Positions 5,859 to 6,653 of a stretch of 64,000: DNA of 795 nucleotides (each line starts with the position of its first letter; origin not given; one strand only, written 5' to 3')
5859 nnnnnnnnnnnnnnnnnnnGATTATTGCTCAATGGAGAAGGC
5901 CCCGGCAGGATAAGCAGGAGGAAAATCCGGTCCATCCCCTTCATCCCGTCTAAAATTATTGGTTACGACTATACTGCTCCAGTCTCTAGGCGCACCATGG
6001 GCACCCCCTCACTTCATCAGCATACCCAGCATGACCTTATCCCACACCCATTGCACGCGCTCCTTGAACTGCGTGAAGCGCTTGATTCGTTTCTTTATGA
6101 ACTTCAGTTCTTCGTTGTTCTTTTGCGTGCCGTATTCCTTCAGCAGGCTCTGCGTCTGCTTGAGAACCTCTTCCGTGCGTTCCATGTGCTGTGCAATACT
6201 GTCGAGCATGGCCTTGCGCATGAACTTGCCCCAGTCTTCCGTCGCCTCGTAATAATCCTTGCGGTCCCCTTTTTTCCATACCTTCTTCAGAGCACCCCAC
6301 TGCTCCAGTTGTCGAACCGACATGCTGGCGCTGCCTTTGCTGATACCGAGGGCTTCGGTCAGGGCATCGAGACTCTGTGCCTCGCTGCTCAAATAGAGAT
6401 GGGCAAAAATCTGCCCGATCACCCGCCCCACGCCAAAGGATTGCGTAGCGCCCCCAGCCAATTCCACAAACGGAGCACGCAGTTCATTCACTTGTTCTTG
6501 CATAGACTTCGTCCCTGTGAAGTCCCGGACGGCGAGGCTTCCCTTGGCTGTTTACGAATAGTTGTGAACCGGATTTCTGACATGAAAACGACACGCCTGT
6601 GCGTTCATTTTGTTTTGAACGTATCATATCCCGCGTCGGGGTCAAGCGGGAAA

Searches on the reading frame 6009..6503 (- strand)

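Call 20: search_protein_families(library=ncbifam, proteins=[window:6009-6503:-], max_evalue=1e-8)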
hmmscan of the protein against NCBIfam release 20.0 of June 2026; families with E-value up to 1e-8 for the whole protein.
window:6009-6503:- (164 aa): 1 family
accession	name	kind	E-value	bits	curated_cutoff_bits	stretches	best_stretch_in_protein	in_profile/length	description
NF047500.1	choline_R_CudC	equivalog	7e-19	68.3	218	1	3-152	2-152/171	choline uptake/conversion transcriptional regulator CudC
